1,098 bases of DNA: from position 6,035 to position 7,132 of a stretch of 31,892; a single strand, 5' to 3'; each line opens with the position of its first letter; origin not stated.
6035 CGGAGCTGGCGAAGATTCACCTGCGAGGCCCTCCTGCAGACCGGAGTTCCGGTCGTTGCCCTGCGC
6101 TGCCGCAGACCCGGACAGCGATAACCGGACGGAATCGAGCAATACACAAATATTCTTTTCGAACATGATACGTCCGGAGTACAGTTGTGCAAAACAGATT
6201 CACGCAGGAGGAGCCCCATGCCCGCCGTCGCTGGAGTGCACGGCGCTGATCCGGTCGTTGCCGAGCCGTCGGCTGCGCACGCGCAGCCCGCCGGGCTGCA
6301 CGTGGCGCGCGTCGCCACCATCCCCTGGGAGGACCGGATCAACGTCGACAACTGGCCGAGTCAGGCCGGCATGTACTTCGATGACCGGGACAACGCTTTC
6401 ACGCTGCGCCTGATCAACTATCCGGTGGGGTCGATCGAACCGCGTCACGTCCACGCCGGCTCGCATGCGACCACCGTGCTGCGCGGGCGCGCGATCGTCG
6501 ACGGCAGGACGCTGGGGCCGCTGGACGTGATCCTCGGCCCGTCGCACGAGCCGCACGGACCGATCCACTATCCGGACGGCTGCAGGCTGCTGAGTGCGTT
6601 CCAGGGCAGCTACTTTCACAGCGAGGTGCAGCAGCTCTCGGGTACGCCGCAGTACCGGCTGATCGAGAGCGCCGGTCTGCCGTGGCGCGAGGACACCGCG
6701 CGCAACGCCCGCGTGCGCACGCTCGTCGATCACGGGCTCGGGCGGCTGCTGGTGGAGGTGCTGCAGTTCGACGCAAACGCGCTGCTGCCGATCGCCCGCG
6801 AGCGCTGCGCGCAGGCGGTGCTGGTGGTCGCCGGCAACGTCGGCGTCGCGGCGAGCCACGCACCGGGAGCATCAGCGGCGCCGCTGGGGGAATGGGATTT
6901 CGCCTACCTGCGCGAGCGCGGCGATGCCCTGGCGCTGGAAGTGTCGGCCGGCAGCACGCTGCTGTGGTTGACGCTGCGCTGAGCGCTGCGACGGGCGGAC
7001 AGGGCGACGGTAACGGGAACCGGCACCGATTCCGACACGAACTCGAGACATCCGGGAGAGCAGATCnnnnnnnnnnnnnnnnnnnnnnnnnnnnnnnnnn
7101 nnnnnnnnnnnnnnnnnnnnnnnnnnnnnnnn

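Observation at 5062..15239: Candidate undescribed catabolic system: CysB-like regulator divergent from an 8-gene cupin/ThDP/lactonase/amidohydrolase/TctC run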

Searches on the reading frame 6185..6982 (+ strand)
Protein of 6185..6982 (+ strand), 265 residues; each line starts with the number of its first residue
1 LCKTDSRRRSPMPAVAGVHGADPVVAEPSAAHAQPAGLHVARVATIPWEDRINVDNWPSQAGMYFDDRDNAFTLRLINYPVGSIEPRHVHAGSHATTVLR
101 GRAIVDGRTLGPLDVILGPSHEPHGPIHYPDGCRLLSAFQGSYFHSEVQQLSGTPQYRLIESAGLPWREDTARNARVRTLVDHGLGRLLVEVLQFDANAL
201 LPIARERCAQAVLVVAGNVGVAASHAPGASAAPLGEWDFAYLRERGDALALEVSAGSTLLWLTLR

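Call 3: search_protein_families(library=pfam, proteins=[window:6185-6982:+])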
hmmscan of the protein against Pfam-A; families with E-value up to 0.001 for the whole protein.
window:6185-6982:+ (265 aa): 1 family
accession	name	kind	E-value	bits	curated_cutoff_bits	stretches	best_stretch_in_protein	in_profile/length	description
PF07883.17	Cupin_2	-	0.00011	22.2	27.2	1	76-127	2-57/70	Cupin domain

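Call 4: search_protein_families(library=ncbifam, proteins=[window:6185-6982:+])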
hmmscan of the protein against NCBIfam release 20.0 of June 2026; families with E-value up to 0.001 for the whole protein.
window:6185-6982:+ (265 aa): 0 families

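Call 10: search_solved_structures(query=window:6185-6982:+, max_evalue=0.01)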
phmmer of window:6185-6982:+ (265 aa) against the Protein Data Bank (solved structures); distinct sequences matched with E-value up to 0.01: 0.

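Call 18: find_homologous_proteins(query=window:6218-6982:+, max_evalue=0.00001)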
Query window:6218-6982:+ (254 aa): 459 proteins with E <= 0.00001 among 4256 candidates; the best 120 are listed.
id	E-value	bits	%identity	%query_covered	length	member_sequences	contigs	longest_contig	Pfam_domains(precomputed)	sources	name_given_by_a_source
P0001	3.6e-167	572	100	100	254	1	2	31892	-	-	-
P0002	1.5e-109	383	75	93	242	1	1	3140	PF07883.18,PF12973.14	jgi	jgi:quercetin dioxygenase-like cupin family protein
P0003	2.1e-106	373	69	100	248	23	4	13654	-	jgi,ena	jgi:hypothetical protein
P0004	4.8e-106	372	68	100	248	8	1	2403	-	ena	-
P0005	1.6e-105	370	71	93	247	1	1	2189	-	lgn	-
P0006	1.2e-104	367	72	90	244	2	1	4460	-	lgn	-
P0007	2.6e-104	366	71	91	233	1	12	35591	PF12973.14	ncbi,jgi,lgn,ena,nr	ncbi:MAG: hypothetical protein ACK515_28415 [bacterium]|jgi:hypothetical protein|nr:hypothetical pro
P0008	1.1e-103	364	73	88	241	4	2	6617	PF12973.14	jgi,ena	jgi:quercetin dioxygenase-like cupin family protein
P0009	2.5e-103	363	72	86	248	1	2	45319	-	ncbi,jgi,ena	jgi:hypothetical protein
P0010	1.6e-102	360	73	90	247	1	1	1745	-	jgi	jgi:hypothetical protein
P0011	1.4e-101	357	69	92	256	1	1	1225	PF07883.18,PF12973.14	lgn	-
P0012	3.0e-101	356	72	90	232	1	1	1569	-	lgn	-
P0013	6.4e-101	355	64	100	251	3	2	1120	-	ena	-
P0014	2.2e-100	353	70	91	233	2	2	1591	-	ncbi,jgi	jgi:quercetin dioxygenase-like cupin family protein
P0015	1.7e-98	347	68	93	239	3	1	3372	PF07883.18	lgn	-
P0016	8.6e-94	332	68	90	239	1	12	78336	-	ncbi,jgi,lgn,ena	jgi:hypothetical protein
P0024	9.0e-81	289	65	80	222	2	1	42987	PF07883.18,PF12973.14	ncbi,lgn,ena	-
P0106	2.4e-74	268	55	91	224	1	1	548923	PF12973.14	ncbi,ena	-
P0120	6.2e-74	267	56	92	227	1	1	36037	PF12973.14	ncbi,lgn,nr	ncbi:MAG TPA: hypothetical protein VNK67_05765 [Burkholderiales bacterium]|nr:hypothetical protein [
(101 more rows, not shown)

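Call 19: find_encoding_contigs(protein=P0016, flank=10000, max_places=2)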
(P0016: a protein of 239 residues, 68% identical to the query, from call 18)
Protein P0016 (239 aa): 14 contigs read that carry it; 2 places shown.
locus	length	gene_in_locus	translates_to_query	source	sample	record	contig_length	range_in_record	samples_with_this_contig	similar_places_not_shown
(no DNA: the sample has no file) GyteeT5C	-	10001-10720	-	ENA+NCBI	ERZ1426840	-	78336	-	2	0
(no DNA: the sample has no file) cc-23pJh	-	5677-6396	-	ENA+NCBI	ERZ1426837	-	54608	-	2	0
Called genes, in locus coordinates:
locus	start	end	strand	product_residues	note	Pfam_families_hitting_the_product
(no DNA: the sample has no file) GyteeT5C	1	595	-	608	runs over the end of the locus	PF13721:SecD-TM1, PF21760:SecD_1st, PF22599:SecDF_P1_head, PF02355:SecD_SecF_C, PF03176:MMPL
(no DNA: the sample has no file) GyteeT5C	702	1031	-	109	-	PF02699:YajC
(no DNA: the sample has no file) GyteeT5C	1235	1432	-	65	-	PF06945:DUF1289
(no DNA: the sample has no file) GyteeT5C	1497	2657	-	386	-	PF01702:TGT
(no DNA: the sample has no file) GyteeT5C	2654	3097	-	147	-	PF13279:4HBT_2, PF03061:4HBT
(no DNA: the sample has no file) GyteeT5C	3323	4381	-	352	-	PF02547:Queuosine_synth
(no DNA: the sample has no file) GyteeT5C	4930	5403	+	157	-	PF13826:Monooxy_af470-like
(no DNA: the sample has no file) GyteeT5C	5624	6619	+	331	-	PF03401:TctC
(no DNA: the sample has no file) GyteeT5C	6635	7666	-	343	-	PF03401:TctC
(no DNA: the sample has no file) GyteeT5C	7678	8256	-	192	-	PF07883:Cupin_2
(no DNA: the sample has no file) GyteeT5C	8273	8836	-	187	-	-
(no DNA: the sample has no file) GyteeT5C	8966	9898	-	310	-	PF00126:HTH_1, PF03466:LysR_substrate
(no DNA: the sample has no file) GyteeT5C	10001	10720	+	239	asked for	-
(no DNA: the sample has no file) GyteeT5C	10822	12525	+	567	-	PF02776:TPP_enzyme_N, PF00205:TPP_enzyme_M, PF02775:TPP_enzyme_C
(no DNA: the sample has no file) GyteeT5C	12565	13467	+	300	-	PF08450:SGL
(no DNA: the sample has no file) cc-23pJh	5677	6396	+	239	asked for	-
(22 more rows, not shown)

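Call 20: find_encoding_contigs(protein=P0009, flank=10000, max_places=2)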
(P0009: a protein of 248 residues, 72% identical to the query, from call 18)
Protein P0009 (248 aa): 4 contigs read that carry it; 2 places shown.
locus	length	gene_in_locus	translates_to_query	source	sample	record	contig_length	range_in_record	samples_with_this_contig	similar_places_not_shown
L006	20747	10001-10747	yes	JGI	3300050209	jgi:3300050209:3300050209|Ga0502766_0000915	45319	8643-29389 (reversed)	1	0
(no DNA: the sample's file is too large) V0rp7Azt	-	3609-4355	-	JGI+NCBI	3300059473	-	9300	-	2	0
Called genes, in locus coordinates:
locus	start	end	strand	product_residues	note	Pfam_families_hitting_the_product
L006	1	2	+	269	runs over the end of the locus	PF12146:Hydrolase_4, PF00561:Abhydrolase_1, PF12697:Abhydrolase_6, PF03096:Ndr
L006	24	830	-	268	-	PF12146:Hydrolase_4, PF00561:Abhydrolase_1, PF12697:Abhydrolase_6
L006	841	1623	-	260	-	PF00106:adh_short, PF08659:KR, PF23441:SDR (weak), PF13561:adh_short_C2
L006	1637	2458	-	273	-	PF12146:Hydrolase_4, PF00561:Abhydrolase_1, PF12697:Abhydrolase_6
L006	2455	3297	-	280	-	PF00561:Abhydrolase_1, PF12146:Hydrolase_4, PF12697:Abhydrolase_6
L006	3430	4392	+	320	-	PF03401:TctC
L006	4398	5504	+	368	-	PF02558:ApbA, PF08546:ApbA_C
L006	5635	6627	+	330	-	PF03401:TctC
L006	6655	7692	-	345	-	PF03401:TctC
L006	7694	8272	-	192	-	PF07883:Cupin_2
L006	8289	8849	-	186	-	-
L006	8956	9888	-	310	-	PF00126:HTH_1, PF03466:LysR_substrate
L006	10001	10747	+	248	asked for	-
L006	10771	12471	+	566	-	PF02776:TPP_enzyme_N, PF00205:TPP_enzyme_M, PF02775:TPP_enzyme_C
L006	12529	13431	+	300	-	PF08450:SGL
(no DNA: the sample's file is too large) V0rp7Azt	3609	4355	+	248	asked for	-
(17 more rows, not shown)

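Call 21: find_encoding_contigs(protein=P0106, flank=10000, max_places=2)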
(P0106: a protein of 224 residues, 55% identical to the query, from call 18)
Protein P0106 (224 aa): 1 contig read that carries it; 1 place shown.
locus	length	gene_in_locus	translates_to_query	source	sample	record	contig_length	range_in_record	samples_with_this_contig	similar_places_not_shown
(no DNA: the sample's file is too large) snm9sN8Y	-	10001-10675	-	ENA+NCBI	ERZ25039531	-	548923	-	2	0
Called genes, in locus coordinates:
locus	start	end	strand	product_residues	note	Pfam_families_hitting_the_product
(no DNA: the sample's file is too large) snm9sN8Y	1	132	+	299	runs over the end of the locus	PF02668:TauD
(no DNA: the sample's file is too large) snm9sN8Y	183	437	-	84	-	PF03795:YCII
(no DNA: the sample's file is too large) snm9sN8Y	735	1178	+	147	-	-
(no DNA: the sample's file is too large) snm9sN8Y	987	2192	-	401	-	PF00441:Acyl-CoA_dh_1, PF08028:Acyl-CoA_dh_2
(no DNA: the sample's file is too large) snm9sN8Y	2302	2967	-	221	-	PF00990:GGDEF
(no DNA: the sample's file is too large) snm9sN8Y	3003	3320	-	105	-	PF05099:TerB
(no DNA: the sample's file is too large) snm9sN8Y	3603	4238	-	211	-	PF01066:CDP-OH_P_transf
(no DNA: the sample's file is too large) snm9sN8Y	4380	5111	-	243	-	PF05985:EutC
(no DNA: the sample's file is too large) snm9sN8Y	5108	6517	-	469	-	PF06751:EutB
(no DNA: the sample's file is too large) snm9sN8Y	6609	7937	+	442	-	PF03707:MHYT, PF00990:GGDEF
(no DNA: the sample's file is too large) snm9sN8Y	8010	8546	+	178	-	-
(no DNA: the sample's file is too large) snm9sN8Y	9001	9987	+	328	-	PF02668:TauD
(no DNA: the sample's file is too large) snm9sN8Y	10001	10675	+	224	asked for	PF12973:Cupin_7 (faint)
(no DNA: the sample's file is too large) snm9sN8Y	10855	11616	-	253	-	PF13489:Methyltransf_23, PF01209:Ubie_methyltran, PF01135:PCMT (weak), PF01728:FtsJ (weak), PF13847:Methyltransf_31, PF08241:Methyltransf_11, PF08242:Methyltransf_12, PF13649:Methyltransf_25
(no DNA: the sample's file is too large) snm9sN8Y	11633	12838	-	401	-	PF01266:DAO (faint), PF01494:FAD_binding_3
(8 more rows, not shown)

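Call 23: find_encoding_contigs(protein=P0024, flank=10000, max_places=1)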
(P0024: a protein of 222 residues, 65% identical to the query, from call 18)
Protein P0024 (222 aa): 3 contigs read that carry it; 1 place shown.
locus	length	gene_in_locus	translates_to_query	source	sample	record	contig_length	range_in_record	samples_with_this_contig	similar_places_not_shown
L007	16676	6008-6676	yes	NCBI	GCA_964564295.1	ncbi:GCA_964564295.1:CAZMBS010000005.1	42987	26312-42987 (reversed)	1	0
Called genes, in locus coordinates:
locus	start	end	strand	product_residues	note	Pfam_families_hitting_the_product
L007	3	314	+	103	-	?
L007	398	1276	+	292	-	PF03401:TctC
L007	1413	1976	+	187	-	-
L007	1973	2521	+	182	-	PF07883:Cupin_2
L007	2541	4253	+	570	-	PF02776:TPP_enzyme_N, PF00205:TPP_enzyme_M, PF02775:TPP_enzyme_C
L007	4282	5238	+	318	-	PF03401:TctC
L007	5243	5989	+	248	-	-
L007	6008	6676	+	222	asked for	PF12973:Cupin_7 (faint), PF07883:Cupin_2 (faint)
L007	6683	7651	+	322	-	PF01408:GFO_IDH_MocA, PF22725:GFO_IDH_MocA_C3, PF02894:GFO_IDH_MocA_C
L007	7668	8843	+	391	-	PF01070:FMN_dh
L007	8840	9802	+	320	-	PF03401:TctC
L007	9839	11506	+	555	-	PF02776:TPP_enzyme_N, PF00205:TPP_enzyme_M, PF02775:TPP_enzyme_C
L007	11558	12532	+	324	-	PF03401:TctC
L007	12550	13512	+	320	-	PF03401:TctC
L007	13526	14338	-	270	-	PF12146:Hydrolase_4, PF00561:Abhydrolase_1, PF12697:Abhydrolase_6, PF03096:Ndr (weak)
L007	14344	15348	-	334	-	PF06089:Asparaginase_II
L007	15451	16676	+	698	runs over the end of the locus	PF05378:Hydant_A_N, PF01968:Hydantoinase_A, PF19278:Hydant_A_C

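Call 24: find_encoding_contigs(protein=P0120, flank=10000, max_places=1)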
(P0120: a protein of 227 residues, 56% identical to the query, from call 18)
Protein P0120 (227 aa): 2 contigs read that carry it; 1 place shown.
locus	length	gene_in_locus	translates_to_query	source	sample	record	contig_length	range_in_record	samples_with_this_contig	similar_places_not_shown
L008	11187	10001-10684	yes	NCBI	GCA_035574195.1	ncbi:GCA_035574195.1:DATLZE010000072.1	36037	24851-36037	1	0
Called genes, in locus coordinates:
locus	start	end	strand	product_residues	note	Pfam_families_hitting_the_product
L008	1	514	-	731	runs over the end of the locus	PF02629:CoA_binding, PF13380:CoA_binding_2, PF13607:Succ_CoA_lig, PF19045:Ligase_CoA_2 (weak), PF13549:ATP-grasp_5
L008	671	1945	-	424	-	PF07690:MFS_1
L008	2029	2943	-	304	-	PF00106:adh_short, PF08659:KR, PF13561:adh_short_C2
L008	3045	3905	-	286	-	PF22622:MFE-2_hydrat-2_N, PF13452:FAS1_DH_region (weak), PF01575:MaoC_dehydratas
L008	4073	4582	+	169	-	PF00578:AhpC-TSA, PF08534:Redoxin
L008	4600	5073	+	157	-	PF01161:PBP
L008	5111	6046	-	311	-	PF00126:HTH_1, PF03466:LysR_substrate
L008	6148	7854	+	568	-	PF02776:TPP_enzyme_N, PF00205:TPP_enzyme_M, PF02775:TPP_enzyme_C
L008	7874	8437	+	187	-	-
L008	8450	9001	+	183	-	PF07883:Cupin_2, PF05899:Cupin_3 (faint)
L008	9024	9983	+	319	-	PF03401:TctC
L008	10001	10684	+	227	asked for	PF12973:Cupin_7 (faint)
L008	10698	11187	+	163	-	PF02776:TPP_enzyme_N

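Call 28: search_protein_families(library=pfam, proteins=[window:6218-6982:+, L007:5243-5989:+], max_evalue=1)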
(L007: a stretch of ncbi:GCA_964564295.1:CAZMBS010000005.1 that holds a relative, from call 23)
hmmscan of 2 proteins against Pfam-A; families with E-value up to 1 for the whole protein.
window:6218-6982:+ (254 aa): 2 families
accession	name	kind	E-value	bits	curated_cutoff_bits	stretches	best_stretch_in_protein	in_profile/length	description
PF07883.17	Cupin_2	-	0.0001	22.4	27.2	1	65-116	2-57/70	Cupin domain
PF12973.13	Cupin_7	-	0.0033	17.6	27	1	58-119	30-92/105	ChrR Cupin-like domain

L007:5243-5989:+ (248 aa): 0 families

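Call 34: find_related_loci(query=A1, collection=genome_contigs, flank=10000)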
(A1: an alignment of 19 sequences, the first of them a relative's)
Query A1 (254 aa) in genome_contigs; peptide patterns used: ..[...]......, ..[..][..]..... (x = any residue, [..] = any of these).
204 stretches matched a pattern; 71 encode a relative of the query (tblastn E <= 1e-3); 70 distinct loci.
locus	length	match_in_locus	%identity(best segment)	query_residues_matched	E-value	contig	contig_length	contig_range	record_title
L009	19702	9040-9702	73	17-236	2e-102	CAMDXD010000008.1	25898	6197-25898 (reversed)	MAG: Bordetella parapertussis isolate LH-05nov19-259 genome assembly, contig: LH-05nov19-C3700, whole genome shotgun seq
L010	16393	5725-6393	68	26-254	3e-97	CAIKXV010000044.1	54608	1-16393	MAG: uncultured proteobacterium isolate LaPlata-b_bin-1152 genome assembly, contig: bin-1152:044/306, whole genome shotg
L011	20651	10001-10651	72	20-236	1e-102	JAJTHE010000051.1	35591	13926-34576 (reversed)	MAG: Betaproteobacteria bacterium isolate CoA8N_M60.1 k141_397513, whole genome shotgun sequence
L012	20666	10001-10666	56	23-253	3e-84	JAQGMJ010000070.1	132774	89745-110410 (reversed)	MAG: Betaproteobacteria bacterium isolate RYN_558 scaffold_3652035, whole genome shotgun sequence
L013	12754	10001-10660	57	25-253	7e-83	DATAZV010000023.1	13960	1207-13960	MAG TPA_asm: Burkholderiales bacterium isolate SMAG_U5714 k141_3601951, whole genome shotgun sequence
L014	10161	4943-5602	56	25-254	2e-82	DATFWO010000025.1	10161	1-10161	MAG TPA_asm: Burkholderiales bacterium isolate SMAG_U9493 k141_9430827, whole genome shotgun sequence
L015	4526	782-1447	58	25-254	3e-82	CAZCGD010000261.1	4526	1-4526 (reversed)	MAG TPA_asm: uncultured Streptomycetaceae bacterium isolate binchicken_co165_202 genome assembly, contig: k141_150002, w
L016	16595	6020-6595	65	26-228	4e-81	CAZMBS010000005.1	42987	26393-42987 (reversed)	MAG TPA_asm: uncultured Streptomycetaceae bacterium isolate SRP150892_co2_124 genome assembly, contig: NODE_1008_length_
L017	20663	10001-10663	57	25-254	4e-81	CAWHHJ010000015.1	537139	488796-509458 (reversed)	MAG: uncultured beta proteobacterium isolate MFD00392.bin.2.275 genome assembly, contig: contig_40845, whole genome shot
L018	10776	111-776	56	25-254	5e-81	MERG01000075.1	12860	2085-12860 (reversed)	MAG: Betaproteobacteria bacterium RIFCSPLOWO2_12_FULL_62_13 rifcsplowo2_12_scaffold_15045, whole genome shotgun sequence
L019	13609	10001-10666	56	25-254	2e-79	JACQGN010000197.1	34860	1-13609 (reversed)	MAG: Betaproteobacteria bacterium isolate NC_groundwater_1074_Ag_S2p5_64_289 S_2p5_S6_coassembly_k141_2728032, whole gen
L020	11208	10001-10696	55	14-254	5e-79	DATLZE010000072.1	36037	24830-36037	MAG TPA_asm: Burkholderiales bacterium isolate SMAG_U13290 k141_252570, whole genome shotgun sequence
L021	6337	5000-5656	56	23-254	1e-78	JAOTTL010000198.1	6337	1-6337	MAG: Betaproteobacteria bacterium isolate 13_July_SF_Bin19 13_July_SF_Bin19_scaffold_5944_c1, whole genome shotgun seque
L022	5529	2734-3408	55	20-254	4e-78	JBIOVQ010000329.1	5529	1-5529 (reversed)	MAG: Burkholderiales bacterium isolate MAG104 k127_685924, whole genome shotgun sequence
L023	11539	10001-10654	55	25-254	1e-77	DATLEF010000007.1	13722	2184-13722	MAG TPA_asm: Burkholderiales bacterium isolate SMAG_U14369 k141_17787, whole genome shotgun sequence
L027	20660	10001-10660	52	25-254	3e-74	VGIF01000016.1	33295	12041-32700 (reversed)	MAG: Betaproteobacteria bacterium isolate K_Offshore_80m_m2_113 K_Offshore_80m_m2_113_Ga0194132_10002618, whole genome s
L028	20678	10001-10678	53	22-254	7e-74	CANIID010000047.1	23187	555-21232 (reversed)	MAG: Betaproteobacteria bacterium isolate RE-9nov16-207 genome assembly, contig: RE-9nov16-C4192, whole genome shotgun s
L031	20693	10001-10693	51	20-254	3e-73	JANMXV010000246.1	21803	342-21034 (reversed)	MAG: Betaproteobacteria bacterium isolate OTE_88_concoct_214 OTE_88_k141_3656099, whole genome shotgun sequence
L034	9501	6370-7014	53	27-254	2e-73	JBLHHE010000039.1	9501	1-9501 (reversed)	MAG: Alphaproteobacteria bacterium isolate 3300054976_17 Ga0535667_0014535, whole genome shotgun sequence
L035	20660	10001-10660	53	25-254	3e-73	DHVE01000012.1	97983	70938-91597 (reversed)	MAG TPA_asm: Betaproteobacteria bacterium UBA5216 UBA5216_contig_172, whole genome shotgun sequence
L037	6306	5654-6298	53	25-249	1e-72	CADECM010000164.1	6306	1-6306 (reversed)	MAG: uncultured beta proteobacterium isolate Betaproteobacteria sp. RBC024 genome assembly, contig: MAG024_164, whole ge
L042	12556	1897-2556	52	25-254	2e-71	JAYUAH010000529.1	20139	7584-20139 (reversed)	MAG: Betaproteobacteria bacterium isolate GFS_6464 GFS_6464_528, whole genome shotgun sequence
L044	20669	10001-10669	51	25-254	3e-71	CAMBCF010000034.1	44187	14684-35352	MAG: Bordetella parapertussis isolate TH-08apr19-38 genome assembly, contig: TH-08apr19-C2004, whole genome shotgun sequ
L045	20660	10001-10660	51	25-254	3e-71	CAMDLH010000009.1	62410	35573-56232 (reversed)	MAG: Bordetella parapertussis isolate TH-11nov19-107 genome assembly, contig: TH-11nov19-C895, whole genome shotgun sequ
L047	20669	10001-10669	52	25-254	6e-71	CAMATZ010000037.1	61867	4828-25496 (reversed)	MAG: Bordetella parapertussis isolate MaH-04nov19-207 genome assembly, contig: MaH-04nov19-C895, whole genome shotgun se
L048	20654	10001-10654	51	27-254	2e-70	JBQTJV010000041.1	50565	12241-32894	MAG: Betaproteobacteria bacterium isolate SAW11 c_000000164338, whole genome shotgun sequence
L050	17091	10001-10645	50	27-254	2e-68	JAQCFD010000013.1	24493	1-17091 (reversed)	MAG: Proteobacteria bacterium isolate casp40-mb.141 NODE_4850_length_24493_cov_0.062884, whole genome shotgun sequence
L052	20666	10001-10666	49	10-233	2e-65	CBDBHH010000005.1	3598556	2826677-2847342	MAG: Alphaproteobacteria bacterium isolate bcc394d7-c654-44df-b0f3-7ba1a8824e42 genome assembly, contig: contig_5, whole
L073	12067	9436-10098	44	26-254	1e-55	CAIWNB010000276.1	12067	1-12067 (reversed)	MAG: uncultured beta proteobacterium isolate KTt_bin-1913 genome assembly, contig: bin-1913:276/545, whole genome shotgu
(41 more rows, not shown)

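Call 40: search_protein_families(library=pfam, proteins=[L028:9091-9969:+, L037:1590-2507:-, L028:4890-5222:+, L031:3334-4341:+, L035:6949-7371:+, L042:7242-8300:+, L045:2435-3118:-, L073:9403-10209:-, L047:19224-20528:-, L047:11720-12454:+], max_evalue=0.01)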
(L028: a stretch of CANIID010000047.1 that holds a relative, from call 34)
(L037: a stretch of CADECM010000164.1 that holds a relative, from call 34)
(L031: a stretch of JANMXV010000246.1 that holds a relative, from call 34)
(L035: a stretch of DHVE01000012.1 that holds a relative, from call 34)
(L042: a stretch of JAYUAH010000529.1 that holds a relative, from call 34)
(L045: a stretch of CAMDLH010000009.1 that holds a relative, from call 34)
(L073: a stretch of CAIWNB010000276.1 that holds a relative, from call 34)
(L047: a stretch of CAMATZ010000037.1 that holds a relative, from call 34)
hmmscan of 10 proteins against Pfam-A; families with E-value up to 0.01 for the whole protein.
L028:9091-9969:+ (293 aa): 0 families

L037:1590-2507:- (305 aa): 3 families
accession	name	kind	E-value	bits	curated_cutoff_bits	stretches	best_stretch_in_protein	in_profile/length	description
PF22622.2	MFE-2_hydrat-2_N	-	1.6e-24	86.6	27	1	40-165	3-129/130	MFE-2 hydratase 2 N-terminal domain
PF01575.25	MaoC_dehydratas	-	1.9e-24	86.1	27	1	183-291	5-114/123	MaoC like domain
PF13452.11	FAS1_DH_region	-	3.2e-10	40.7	22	1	71-157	46-131/132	FAS1-like, dehydratase domain region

L028:4890-5222:+ (111 aa): 2 families
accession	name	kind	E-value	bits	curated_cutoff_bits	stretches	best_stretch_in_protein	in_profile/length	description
PF08534.16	Redoxin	-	4.5e-18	65.9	26.6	1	5-108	49-148/148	Redoxin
PF00578.27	AhpC-TSA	-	0.00049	20.5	26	1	2-76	42-109/124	AhpC/TSA family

L031:3334-4341:+ (336 aa): 1 family
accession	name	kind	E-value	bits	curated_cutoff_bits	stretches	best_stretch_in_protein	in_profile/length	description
PF03401.19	TctC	-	3.6e-39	135.4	27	1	59-333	3-273/274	Tripartite tricarboxylate transporter family receptor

L035:6949-7371:+ (141 aa): 1 family
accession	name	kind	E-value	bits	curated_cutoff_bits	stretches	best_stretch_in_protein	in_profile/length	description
PF01850.27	PIN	-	4.3e-13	50.4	23.6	1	14-135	3-117/120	PIN domain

L042:7242-8300:+ (353 aa): 2 families
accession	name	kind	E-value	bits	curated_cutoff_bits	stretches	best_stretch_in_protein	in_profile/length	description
PF02558.23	ApbA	-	1.4e-20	73.9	22.2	1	19-146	17-140/150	Ketopantoate reductase PanE/ApbA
PF08546.17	ApbA_C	-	1.8e-17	64.3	22.7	1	186-331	1-124/125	Ketopantoate reductase PanE/ApbA C terminal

L045:2435-3118:- (227 aa): 1 family
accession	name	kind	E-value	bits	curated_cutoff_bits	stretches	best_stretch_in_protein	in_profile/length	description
PF21842.1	DUF6901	-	9e-47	159.8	27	1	15-224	1-221/222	Domain of unknown function (DUF6901)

L073:9403-10209:- (268 aa): 0 families

L047:19224-20528:- (434 aa): 2 families
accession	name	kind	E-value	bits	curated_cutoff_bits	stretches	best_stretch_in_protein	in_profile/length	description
PF01555.25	N6_N4_Mtase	-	1.3e-14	55.2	26.7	1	63-130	141-211/221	DNA methylase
PF01170.24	UPF0020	-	3.9e-05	23.9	22.3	1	99-128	27-56/197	RMKL-like, methyltransferase domain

L047:11720-12454:+ (245 aa): 0 families
